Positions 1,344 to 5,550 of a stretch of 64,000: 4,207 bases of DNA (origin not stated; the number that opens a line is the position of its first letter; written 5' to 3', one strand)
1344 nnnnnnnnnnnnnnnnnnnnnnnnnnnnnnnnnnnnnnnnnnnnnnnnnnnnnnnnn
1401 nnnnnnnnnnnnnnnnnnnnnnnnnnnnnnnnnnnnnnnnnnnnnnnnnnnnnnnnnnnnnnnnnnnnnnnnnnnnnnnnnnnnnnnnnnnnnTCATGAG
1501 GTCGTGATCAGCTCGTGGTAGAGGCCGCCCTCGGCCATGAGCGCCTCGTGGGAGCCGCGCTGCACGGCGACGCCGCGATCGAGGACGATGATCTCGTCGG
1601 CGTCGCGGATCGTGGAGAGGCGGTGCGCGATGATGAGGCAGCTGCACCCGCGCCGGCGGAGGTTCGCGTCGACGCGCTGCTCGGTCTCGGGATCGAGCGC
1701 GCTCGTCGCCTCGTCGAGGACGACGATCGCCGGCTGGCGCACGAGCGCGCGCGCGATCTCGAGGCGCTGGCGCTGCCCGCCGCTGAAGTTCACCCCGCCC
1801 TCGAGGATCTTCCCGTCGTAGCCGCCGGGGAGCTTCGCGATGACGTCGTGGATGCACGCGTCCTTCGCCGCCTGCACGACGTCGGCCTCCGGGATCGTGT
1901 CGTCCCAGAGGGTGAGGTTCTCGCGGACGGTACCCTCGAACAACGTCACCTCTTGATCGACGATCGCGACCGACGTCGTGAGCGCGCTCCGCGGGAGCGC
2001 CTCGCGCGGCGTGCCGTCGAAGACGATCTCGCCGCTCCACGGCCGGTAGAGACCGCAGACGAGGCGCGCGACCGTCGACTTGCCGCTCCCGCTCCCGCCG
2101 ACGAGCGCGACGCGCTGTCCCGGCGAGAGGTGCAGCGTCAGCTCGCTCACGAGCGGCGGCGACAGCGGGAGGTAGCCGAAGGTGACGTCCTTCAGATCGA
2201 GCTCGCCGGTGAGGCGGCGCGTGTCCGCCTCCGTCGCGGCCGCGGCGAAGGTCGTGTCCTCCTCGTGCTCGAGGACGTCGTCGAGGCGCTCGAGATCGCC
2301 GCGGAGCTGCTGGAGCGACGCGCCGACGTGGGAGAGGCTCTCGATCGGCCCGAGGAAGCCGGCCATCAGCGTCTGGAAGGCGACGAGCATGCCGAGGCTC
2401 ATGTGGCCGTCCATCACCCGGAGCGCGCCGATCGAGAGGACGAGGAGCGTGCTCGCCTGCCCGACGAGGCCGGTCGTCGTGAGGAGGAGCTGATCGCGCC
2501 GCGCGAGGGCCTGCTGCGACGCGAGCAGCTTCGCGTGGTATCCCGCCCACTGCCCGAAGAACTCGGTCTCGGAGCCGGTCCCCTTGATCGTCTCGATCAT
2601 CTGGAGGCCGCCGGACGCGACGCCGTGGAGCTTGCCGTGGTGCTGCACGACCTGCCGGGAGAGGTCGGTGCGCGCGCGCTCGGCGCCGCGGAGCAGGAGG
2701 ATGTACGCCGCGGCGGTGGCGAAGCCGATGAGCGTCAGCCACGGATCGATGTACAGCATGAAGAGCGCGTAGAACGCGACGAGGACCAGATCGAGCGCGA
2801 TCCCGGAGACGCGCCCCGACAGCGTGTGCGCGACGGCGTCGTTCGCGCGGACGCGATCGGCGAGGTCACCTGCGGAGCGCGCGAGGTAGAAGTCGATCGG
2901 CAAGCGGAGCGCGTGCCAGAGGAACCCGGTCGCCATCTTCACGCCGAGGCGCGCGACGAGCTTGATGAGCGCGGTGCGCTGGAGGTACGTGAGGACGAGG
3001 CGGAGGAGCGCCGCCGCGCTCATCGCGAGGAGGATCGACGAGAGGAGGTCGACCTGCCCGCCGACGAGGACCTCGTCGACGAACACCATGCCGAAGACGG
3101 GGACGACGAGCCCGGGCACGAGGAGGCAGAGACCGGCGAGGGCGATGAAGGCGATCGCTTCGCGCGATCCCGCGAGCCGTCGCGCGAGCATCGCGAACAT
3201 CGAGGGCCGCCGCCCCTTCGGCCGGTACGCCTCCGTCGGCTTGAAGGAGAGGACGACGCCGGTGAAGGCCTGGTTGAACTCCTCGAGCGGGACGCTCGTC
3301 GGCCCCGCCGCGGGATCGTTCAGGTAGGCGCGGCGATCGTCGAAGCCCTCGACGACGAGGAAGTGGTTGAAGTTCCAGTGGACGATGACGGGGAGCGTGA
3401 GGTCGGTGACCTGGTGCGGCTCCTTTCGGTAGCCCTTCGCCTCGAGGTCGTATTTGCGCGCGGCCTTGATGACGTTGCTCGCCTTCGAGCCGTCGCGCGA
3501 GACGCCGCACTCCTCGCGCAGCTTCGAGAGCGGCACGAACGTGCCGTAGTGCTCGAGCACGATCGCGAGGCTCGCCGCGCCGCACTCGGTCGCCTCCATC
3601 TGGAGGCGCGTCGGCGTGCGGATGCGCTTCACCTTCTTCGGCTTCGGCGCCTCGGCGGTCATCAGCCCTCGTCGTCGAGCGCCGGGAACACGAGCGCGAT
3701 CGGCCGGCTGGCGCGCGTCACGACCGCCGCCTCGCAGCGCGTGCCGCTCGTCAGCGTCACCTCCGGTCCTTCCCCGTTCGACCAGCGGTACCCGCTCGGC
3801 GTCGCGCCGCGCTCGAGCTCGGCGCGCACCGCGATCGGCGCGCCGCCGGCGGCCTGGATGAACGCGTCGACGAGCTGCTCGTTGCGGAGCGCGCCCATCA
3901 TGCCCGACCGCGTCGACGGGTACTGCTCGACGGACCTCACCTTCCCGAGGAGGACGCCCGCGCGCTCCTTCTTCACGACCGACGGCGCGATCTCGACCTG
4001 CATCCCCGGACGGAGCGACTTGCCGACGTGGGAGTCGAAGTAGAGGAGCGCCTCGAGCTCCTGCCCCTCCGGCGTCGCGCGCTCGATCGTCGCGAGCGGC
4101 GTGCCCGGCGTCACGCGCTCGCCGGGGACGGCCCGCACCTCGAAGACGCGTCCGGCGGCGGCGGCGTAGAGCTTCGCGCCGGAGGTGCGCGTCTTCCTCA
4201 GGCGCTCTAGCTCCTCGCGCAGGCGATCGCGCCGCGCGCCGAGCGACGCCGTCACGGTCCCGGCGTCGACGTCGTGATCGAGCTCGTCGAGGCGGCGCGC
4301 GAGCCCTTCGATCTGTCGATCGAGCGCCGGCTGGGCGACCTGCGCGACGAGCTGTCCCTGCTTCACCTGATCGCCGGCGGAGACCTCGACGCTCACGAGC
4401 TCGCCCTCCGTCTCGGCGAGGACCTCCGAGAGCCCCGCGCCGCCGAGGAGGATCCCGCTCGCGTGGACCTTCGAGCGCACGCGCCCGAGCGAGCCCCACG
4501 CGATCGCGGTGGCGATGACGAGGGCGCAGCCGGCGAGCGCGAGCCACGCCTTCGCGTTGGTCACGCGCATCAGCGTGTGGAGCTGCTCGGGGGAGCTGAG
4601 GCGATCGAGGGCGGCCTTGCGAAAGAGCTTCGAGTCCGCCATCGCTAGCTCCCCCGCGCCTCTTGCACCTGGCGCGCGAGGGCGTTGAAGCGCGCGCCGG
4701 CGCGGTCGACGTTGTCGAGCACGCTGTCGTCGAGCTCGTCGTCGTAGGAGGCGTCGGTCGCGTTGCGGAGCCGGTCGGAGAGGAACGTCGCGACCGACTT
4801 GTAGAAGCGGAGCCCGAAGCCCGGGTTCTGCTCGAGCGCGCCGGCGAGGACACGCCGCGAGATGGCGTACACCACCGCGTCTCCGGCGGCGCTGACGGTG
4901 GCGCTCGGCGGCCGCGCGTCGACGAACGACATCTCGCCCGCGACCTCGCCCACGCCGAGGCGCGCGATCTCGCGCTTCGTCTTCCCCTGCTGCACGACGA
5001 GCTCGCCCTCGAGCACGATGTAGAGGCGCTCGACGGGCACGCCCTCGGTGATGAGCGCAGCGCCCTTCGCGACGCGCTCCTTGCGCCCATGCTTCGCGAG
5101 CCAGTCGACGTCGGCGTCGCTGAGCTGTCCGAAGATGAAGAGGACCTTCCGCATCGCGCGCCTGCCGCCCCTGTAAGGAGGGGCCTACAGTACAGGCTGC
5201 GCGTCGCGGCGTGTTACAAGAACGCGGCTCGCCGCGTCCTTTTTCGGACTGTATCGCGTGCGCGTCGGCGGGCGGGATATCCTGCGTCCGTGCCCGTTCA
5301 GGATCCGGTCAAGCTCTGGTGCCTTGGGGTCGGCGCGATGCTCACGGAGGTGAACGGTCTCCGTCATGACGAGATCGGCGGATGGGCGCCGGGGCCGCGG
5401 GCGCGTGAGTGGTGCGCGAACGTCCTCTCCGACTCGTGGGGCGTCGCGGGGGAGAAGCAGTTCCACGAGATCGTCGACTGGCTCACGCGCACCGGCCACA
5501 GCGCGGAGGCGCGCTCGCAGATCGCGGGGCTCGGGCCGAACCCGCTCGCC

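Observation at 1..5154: Complete four-gene NHLM/NHLP-type RiPP export cassette with no precursor peptide in view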

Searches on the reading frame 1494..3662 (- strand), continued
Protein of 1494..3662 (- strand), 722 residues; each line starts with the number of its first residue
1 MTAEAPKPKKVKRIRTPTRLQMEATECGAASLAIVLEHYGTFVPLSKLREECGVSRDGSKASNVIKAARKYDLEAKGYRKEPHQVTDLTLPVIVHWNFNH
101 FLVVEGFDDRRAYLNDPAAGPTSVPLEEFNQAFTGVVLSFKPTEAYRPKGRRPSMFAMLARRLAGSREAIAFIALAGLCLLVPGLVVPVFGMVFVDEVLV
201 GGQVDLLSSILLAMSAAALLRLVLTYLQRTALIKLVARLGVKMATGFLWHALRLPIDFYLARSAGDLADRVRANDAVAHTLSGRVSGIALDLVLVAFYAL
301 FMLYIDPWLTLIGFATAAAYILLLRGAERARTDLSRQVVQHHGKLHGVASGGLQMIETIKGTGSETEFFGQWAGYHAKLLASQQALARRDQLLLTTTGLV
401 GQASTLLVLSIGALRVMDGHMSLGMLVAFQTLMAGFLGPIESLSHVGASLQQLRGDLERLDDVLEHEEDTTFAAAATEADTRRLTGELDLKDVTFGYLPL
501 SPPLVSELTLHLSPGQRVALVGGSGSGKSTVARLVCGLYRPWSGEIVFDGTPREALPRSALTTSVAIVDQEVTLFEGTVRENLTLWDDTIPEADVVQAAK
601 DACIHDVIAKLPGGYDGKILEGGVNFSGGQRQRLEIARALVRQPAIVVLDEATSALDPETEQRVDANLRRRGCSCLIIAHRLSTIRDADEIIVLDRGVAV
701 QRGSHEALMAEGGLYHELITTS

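Call 72: search_protein_families(library=pfam, max_evalue=0.001, proteins=[L001:16896-17384:-, L001:17419-18117:+])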
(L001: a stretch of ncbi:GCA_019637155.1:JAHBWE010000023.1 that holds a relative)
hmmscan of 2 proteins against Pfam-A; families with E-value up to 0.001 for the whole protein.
L001:16896-17384:- (162 aa): 0 families

L001:17419-18117:+ (232 aa): 0 families

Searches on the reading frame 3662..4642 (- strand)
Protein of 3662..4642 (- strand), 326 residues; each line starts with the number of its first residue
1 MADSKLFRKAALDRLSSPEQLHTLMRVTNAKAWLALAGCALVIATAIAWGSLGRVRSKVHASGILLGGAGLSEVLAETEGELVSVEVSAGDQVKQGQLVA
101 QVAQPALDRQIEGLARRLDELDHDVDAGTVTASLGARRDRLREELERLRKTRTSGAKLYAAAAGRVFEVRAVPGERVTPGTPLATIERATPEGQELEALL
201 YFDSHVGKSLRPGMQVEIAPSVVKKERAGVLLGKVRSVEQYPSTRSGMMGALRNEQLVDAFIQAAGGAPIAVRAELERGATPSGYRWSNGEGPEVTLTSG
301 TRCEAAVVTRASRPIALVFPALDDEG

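Call 7: search_protein_families(library=ncbifam, proteins=[window:3662-4642:-], max_evalue=0.001)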
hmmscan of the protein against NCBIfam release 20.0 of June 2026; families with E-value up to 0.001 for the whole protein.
window:3662-4642:- (326 aa): 6 families
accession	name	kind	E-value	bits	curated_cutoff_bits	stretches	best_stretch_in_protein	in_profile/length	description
TIGR03794.1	NHLM_micro_HlyD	equivalog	4.4e-81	272.9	156.2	2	135-323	233-420/421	NHLP bacteriocin system secretion protein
TIGR01843.1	type_I_hlyD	subfamily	1.9e-07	30.4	208.65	1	32-122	4-94/422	HlyD family type I secretion periplasmic adaptor subunit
TIGR01730.1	RND_mfp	subfamily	4.8e-07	29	94.9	0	73-110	28-65/322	efflux RND transporter periplasmic adaptor subunit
NF004547.1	PRK05889.1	equivalog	1e-05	25.6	75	1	74-102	42-70/71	biotin/lipoyl-binding carrier protein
NF005457.0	PRK07051.1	equivalog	3.1e-05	24.1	87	0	72-103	48-79/80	acetyl-CoA carboxylase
TIGR00999.1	8a0102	subfamily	0.00065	18.9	319.3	0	90-127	1-38/271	CzcB/NccB family metal efflux transporter periplasmic adaptor subunit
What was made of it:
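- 3662..4642 (-): HlyD-family periplasmic adaptor of the NHLP system, 326 aa. This is the short form. TIGR03794 scores 272.9 bits against a cut-off of 156.2, in two matched stretches (call 7).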

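Call 8: search_protein_families(library=pfam, proteins=[window:3662-4642:-], max_evalue=0.01)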
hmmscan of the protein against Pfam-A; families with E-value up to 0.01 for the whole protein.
window:3662-4642:- (326 aa): 5 families
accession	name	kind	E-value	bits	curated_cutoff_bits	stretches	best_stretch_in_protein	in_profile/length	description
PF13437.12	HlyD_3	-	3.7e-08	34.5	22.2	1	158-242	2-80/106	HlyD family secretion protein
PF16576.10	HlyD_D23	-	1.8e-07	31.1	30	1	70-188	18-141/214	Barrel-sandwich domain of CusB or HlyD membrane-fusion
PF13533.13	Biotin_lipoyl_2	-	2.4e-05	24.5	29.8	1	78-100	7-29/32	Biotin-lipoyl like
PF00364.28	Biotin_lipoyl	-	0.00011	22.4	22.1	0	78-102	13-36/73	Biotin-requiring enzyme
PF01551.29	Peptidase_M23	-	0.0017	18.9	28.7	0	82-104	52-74/96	Peptidase family M23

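Call 85: predict_structure(protein=window:3662-4642:-)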
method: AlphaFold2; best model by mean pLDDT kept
length: 326 residues; sequences in the alignment: 1
mean_pLDDT: 39.8   pTM: 0.29
mean pLDDT of the five models: 39.8, 38.8, 36.2, 34.0, 33.3
residues with pLDDT >= 90: 5; 70-90: 33; 50-70: 11; < 50: 277
segments of 3 or more residues with pLDDT < 50: 1-103, 153-326
pLDDT, mean of each block of 10 residues (from residue 1): 39 44 36 40 40 31 31 30 26 39 57 87 79 81 81 43 28 29 30 27 28 29 24 26 26 33 35 33 35 37 36 36 35
secondary structure, 60 per line:
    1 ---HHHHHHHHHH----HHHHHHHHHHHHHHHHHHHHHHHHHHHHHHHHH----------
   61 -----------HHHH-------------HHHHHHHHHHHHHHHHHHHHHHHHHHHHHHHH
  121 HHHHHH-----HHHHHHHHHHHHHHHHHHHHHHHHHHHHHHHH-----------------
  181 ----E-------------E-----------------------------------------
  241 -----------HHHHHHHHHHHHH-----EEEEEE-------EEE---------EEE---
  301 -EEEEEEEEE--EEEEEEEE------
elements in order: H4-13 H18-50 H72-75 H89-126 H132-163 H252-264 E270-275 E283-285 E295-297 E302-310 E313-320
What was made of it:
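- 4187..4333 (-): Residual short coiled-coil hairpin of HlyD (aa ~104-152). The corresponding segment is about 145 residues in the long-form relatives. The single-sequence AF2 model shows a helix-turn-helix here at pLDDT ~80-87, but the rest of that model is unreliable (call 85).
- Tried and rejected: The single-sequence HlyD model is poor except for the hairpin stub (call 85).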

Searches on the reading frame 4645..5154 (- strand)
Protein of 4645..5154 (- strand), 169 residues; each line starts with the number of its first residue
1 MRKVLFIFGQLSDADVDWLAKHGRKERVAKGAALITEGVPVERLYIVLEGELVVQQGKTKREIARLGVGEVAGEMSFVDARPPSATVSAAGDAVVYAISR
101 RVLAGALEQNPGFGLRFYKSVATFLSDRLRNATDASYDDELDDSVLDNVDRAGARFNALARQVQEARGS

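Call 7: search_protein_families(library=ncbifam, proteins=[window:4645-5154:-], max_evalue=0.001)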
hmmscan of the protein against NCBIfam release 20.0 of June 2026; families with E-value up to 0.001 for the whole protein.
window:4645-5154:- (169 aa): 6 families
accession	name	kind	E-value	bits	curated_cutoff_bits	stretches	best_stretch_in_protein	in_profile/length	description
TIGR03896.1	cyc_nuc_ocin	subfamily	1.1e-37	130.1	161.05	1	1-163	139-317/317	bacteriocin-type transport-associated protein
NF008732.0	PRK11753.1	equivalog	6.1e-07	29.1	266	1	12-135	12-135/214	cAMP-activated global transcriptional regulator CRP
NF041163.2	encap_f2b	equivalog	8.9e-06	25.1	400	1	10-114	81-190/450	family 2B encapsulin nanocompartment shell protein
NF050815.1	TransActFtrBCaul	equivalog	0.00021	20.7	300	1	7-129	16-140/251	transcriptional activator FtrB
NF006901.0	PRK09392.1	equivalog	0.00049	19.5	211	1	5-63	12-70/236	transcriptional activator FtrB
NF058543.1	ActPatMycb56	equivalog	0.00059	18.8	460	1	7-102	3-100/317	acetyltransferase Pat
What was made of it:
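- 4645..5154 (-): Accessory protein with a single cyclic-nucleotide-binding-like domain, 169 aa. First gene of the operon. TIGR03896 scores 130.1 bits, below the 161.05 cut-off, and matches profile positions 139-317 of 317 only (call 7).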

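Call 8: search_protein_families(library=pfam, proteins=[window:4645-5154:-], max_evalue=0.01)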
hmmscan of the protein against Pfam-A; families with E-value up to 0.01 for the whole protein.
window:4645-5154:- (169 aa): 1 family
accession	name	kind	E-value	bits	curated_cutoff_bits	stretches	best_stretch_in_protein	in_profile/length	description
PF00027.35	cNMP_binding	-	3.5e-16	59.4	27.5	1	26-110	2-89/89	Cyclic nucleotide-binding domain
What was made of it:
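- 4645..5154 (-): PF00027 scores 59.4 bits (call 8).
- Checked: cNMP protein: 4645-5154, 169 aa. PF00027 scores 59.4 bits (call 8).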

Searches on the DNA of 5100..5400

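Call 87: search_rna_families(source=window, start=5100, end=5400, threshold=evalue, max_evalue=1)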
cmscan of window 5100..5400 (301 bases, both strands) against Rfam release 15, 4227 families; matches with E-value up to 1: 0.
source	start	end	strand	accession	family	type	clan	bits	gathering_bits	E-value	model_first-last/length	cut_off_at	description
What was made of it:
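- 5155..5289 (.): 135-bp divergent intergenic region upstream of the operon. It presumably holds the promoter. No Rfam match (call 87).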
